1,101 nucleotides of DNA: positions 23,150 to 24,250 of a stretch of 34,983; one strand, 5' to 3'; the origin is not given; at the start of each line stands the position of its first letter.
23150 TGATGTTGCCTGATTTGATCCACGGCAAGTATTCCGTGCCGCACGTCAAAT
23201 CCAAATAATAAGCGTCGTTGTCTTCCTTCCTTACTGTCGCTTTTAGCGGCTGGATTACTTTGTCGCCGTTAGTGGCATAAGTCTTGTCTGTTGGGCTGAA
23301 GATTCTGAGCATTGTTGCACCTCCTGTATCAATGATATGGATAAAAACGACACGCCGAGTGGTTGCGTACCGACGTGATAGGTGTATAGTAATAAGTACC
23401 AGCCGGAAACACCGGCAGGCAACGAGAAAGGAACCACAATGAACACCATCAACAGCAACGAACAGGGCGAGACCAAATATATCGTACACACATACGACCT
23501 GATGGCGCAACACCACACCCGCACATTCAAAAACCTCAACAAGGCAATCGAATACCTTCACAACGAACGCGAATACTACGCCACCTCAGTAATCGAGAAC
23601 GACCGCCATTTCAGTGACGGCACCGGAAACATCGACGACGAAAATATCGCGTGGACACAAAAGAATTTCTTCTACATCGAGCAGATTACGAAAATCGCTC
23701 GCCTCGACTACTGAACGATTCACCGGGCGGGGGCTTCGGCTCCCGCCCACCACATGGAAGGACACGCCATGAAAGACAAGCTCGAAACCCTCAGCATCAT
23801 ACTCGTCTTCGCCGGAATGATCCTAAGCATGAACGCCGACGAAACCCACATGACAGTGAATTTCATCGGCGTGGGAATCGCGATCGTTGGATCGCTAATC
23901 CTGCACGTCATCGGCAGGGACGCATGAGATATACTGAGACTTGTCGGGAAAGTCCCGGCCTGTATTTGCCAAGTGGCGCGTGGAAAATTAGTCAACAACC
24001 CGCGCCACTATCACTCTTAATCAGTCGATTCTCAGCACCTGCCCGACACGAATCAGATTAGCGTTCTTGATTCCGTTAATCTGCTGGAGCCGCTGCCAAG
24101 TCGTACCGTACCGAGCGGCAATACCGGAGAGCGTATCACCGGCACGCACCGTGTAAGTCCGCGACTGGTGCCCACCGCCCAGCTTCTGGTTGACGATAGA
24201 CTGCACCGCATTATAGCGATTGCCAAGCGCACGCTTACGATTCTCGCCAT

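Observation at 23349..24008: Plus-strand two-gene cassette wedged between the endolysin and Tal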

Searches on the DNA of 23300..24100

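Call 90: search_rna_families(source=window, start=23300, end=24100, threshold=evalue, max_evalue=1)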
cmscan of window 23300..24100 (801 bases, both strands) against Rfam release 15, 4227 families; matches with E-value up to 1: 0.
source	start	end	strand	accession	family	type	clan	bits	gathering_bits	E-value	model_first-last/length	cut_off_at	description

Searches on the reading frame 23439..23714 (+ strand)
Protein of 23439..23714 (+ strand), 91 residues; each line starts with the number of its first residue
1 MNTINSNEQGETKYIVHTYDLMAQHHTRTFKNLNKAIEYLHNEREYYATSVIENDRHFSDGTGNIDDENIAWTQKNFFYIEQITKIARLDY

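Call 7: search_protein_families(library=pfam, proteins=[window:23439-23714:+], max_evalue=0.01)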
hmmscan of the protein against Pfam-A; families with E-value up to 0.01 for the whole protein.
window:23439-23714:+ (91 aa): 0 families

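Call 8: search_protein_families(library=phrogs, proteins=[window:23439-23714:+], max_evalue=0.01)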
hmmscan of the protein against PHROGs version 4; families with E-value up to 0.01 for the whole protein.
window:23439-23714:+ (91 aa): 0 families

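Call 11: find_homologous_proteins(query=window:23439-23714:+, max_evalue=0.01)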
Query window:23439-23714:+ (91 aa): 1 proteins with E <= 0.01 among 1 candidates.
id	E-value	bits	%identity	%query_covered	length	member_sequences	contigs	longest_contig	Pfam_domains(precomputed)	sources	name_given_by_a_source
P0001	1.5e-53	196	99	100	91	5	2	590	-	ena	-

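Call 21: search_protein_families(library=padloc, proteins=[window:23439-23714:+], max_evalue=1)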
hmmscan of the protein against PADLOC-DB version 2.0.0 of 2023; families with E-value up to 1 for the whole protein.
window:23439-23714:+ (91 aa): 0 families

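Call 23: search_protein_representatives(protein=window:23439-23714:+)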
Query: 91 residues. Proteins with E-value up to 0.001 (for the whole library): 5; up to 1e-10: 1; up to 1e-30: 1. The best 5 are listed.
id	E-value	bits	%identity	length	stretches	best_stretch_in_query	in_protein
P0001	4.9e-54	196.1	99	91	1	1-91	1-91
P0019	2.2e-09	53.6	38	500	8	7-51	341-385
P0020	4.8e-06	42.9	39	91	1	11-84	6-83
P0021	1.3e-04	38.3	33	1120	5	48-88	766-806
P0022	3.2e-04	37.1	30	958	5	28-79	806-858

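Call 28: find_related_loci(query=A2, collection=viral_contigs, flank=6000)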
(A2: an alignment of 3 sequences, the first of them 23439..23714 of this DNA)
Query A2 (91 aa) in viral_contigs; peptide patterns used: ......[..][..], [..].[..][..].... (x = any residue, [..] = any of these).
15 stretches matched a pattern, but none encodes a relative of the query by tblastn (E <= 1e-3).

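Call 38: search_protein_families(library=pfam, proteins=[P0020], max_evalue=0.05)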
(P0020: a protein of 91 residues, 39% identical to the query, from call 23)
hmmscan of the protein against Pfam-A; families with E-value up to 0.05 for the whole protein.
P0020 (91 aa): 0 families

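Call 39: search_protein_families(library=phrogs, proteins=[P0020], max_evalue=0.05)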
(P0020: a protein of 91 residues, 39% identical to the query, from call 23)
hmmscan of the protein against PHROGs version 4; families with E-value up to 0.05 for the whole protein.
P0020 (91 aa): 0 families

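Call 46: find_homologous_proteins(query=A2, max_evalue=0.01)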
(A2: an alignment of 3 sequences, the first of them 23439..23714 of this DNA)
Query A2 (3 sequences) (91 aa, profile of the alignment): 2 proteins with E <= 0.01 among 4 candidates.
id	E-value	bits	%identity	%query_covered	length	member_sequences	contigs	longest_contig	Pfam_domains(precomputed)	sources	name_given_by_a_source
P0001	2.8e-49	183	99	100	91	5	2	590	-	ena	-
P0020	2.2e-37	145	38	80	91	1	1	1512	-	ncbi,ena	-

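Call 47: find_encoding_contigs(protein=P0020, flank=3000, max_places=4)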
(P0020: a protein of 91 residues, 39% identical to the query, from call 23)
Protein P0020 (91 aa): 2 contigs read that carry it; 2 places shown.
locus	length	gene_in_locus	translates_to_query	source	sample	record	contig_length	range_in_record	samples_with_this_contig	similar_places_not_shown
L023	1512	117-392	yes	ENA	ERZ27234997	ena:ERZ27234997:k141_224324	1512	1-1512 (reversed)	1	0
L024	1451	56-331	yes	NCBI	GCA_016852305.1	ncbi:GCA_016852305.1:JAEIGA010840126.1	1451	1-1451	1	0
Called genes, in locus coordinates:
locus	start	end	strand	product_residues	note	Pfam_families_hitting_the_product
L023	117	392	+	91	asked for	-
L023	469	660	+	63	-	-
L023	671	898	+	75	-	-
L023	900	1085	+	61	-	-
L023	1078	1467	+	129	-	PF01844:HNH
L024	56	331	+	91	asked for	-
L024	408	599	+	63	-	-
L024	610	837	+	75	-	-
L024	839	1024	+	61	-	-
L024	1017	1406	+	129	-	PF01844:HNH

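Call 48: find_encoding_contigs(protein=P0001, flank=3000, max_places=4)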
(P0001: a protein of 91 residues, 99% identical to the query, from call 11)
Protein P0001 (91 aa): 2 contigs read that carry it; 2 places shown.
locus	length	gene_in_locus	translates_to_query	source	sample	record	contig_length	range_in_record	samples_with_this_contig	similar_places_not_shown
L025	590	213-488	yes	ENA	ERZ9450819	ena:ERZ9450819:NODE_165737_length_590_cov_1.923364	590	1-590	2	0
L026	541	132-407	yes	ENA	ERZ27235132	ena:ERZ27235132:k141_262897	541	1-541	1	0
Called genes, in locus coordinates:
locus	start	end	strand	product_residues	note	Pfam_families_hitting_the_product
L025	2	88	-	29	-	?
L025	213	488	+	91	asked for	-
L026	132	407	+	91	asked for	-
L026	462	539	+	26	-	?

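Call 51: predict_structure(alignment_id=A2)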
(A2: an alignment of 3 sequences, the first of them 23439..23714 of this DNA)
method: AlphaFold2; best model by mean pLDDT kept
length: 91 residues; sequences in the alignment: 3
mean_pLDDT: 72.7   pTM: 0.61
mean pLDDT of the five models: 72.7, 70.5, 69.1, 68.9, 67.6
residues with pLDDT >= 90: 21; 70-90: 27; 50-70: 35; < 50: 8
segments of 3 or more residues with pLDDT < 50: 1-7
pLDDT, mean of each block of 10 residues (from residue 1): 48 85 81 92 78 61 64 76 72 43
secondary structure, 60 per line:
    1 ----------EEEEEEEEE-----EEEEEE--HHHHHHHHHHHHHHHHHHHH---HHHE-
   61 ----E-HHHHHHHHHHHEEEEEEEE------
elements in order: E11-19 E25-30 H33-52 H67-77 E78-85

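Call 60: fold_search(model_id=the predicted structure, library=pdb)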
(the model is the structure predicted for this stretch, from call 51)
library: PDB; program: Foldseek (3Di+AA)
matches with E <= 10: 163; with E <= 0.001: 0
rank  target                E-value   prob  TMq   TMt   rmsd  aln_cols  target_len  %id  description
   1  8jfu_C                3.0e-01  0.41  0.34  0.25   8.1        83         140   10  AcrIIA15 in complex with palindromic DNA substrate (released 2024-02-28)
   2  7o6l_B                6.5e-01  0.54  0.40  0.42   4.9        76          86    8  Crystal structure of C. elegans ERH-2 (released 2021-08-25)
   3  7ejo_B                8.4e-01  0.47  0.40  0.42   5.1        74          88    7  Structure of ERH-2 bound to TOST-1 (released 2021-08-25)
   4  1ln0_A                1.2e+00  0.15  0.31  0.30   8.5        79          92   18  Structure of the Catalytic Domain of Homing Endonuclease I-TevI (released 2002-10-30)
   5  1w9g_B                1.2e+00  0.30  0.43  0.40   5.6        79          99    9  Structure of ERH (Enhencer of Rudimentary Gene) (released 2005-04-06)
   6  1wz7_B                1.3e+00  0.20  0.39  0.37   7.4        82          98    8  Crystal structure of enhancer of rudimentary homologue (ERH) (released 2005-05-03)
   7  8jft_C                1.4e+00  0.16  0.34  0.29   9.0       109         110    7  Cryo-EM structure of SaCas9-AcrIIA15 CTD-sgRNA complex (released 2024-02-28)
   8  7o6l_A                1.5e+00  0.28  0.40  0.40   5.3        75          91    8  Crystal structure of C. elegans ERH-2 (released 2021-08-25)
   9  1ln0_B                1.7e+00  0.12  0.28  0.28   6.8        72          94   17  Structure of the Catalytic Domain of Homing Endonuclease I-TevI (released 2002-10-30)
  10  7o86_B                1.7e+00  0.08  0.31  0.30  11.4       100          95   11  1.73A X-ray crystal structure of the conserved C-terminal (CCT) of human SPAK (released 2021-09-22)
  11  6koi_E                1.8e+00  0.06  0.20  0.15  11.8        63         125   16  Crystal structure of SNX11-PXe domain in dimer form. (released 2020-07-08)
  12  7o6n_A                1.9e+00  0.21  0.41  0.40   5.5        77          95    6  Crystal structure of C. elegans ERH-2 PID-3 complex (released 2021-08-25)
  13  1wwq_MODEL_1_A        2.1e+00  0.11  0.32  0.28   7.6        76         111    5  Solution Structure of Mouse ER (released 2006-01-03)
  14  8hku_L45A             2.2e+00  0.13  0.29  0.26   6.9        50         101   18  Cryo-EM Structures and Translocation Mechanism of Crenarchaeota Ribosome (released 2023-08-16)
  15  9mfg_D                2.3e+00  0.21  0.24  0.08   1.3        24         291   25  Complex of IL23 receptor and VHH (released 2025-05-21)
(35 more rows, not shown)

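Call 85: search_protein_families(library=ncbifam, proteins=[window:23439-23714:+], max_evalue=0.1)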
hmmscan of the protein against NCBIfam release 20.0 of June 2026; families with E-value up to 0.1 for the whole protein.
window:23439-23714:+ (91 aa): 2 families
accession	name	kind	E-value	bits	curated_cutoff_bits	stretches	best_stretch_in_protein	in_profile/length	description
TIGR02135.1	phoU_full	equivalog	0.013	15.1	130.25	1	21-71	13-63/212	phosphate signaling complex protein PhoU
NF009910.0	PRK13370.1-4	equivalog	0.074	12.2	291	1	32-89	196-252/312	3-carboxyethylcatechol 2,3-dioxygenase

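Call 87: fold_search(model_id=the predicted structure, library=viral)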
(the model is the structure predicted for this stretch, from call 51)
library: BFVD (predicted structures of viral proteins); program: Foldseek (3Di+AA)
matches with E <= 10: 1370; with E <= 0.001: 0
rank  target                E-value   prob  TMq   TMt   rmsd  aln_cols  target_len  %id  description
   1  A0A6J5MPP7            3.7e-03  0.97  0.35  0.33   8.3       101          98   22  Uncharacterized protein [uncultured Caudovirales phage]
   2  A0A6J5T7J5            1.0e-02  1.00  0.58  0.30   4.3        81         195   12  Uncharacterized protein [uncultured Caudovirales phage]
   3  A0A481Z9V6            2.1e-02  0.96  0.43  0.47   5.9        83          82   17  Uncharacterized protein [Pithovirus LCPAC401]
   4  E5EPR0                3.3e-02  0.98  0.47  0.17  11.0        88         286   12  Uncharacterized protein [Acinetobacter phage Acj9]
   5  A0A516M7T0            3.5e-02  0.85  0.39  0.44   8.2        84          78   18  (no name in the UniProt tables at hand)
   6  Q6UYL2                3.8e-02  0.99  0.51  0.50   8.7        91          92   14  Uncharacterized protein [Burkholderia phage BcepNazgul]
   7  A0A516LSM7            5.9e-02  0.99  0.43  0.66   5.9        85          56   18  (no name in the UniProt tables at hand)
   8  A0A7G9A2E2            5.9e-02  0.89  0.38  0.45   6.1        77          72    8  Uncharacterized protein [Mycobacterium phage Estes]
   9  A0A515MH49            6.3e-02  0.77  0.29  0.28   6.0        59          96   19  Uncharacterized protein [Gordonia phage Trax]
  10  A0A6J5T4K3            6.7e-02  0.99  0.45  0.56   6.2        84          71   13  DUF7336 domain-containing protein [uncultured Caudovirales phage]
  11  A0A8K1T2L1            6.7e-02  0.63  0.35  0.36  13.5        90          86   19  Uncharacterized protein [Megavirus baoshan]
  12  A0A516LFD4            7.2e-02  0.98  0.42  0.55   6.4        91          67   14  (no name in the UniProt tables at hand)
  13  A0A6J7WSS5            7.7e-02  0.99  0.47  0.68   5.6        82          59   13  Uncharacterized protein [uncultured Caudovirales phage]
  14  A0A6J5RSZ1            8.2e-02  0.80  0.42  0.24   8.6       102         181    9  Uncharacterized protein [uncultured Caudovirales phage]
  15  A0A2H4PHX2            9.3e-02  0.98  0.45  0.58   4.2        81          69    7  (no name in the UniProt tables at hand)
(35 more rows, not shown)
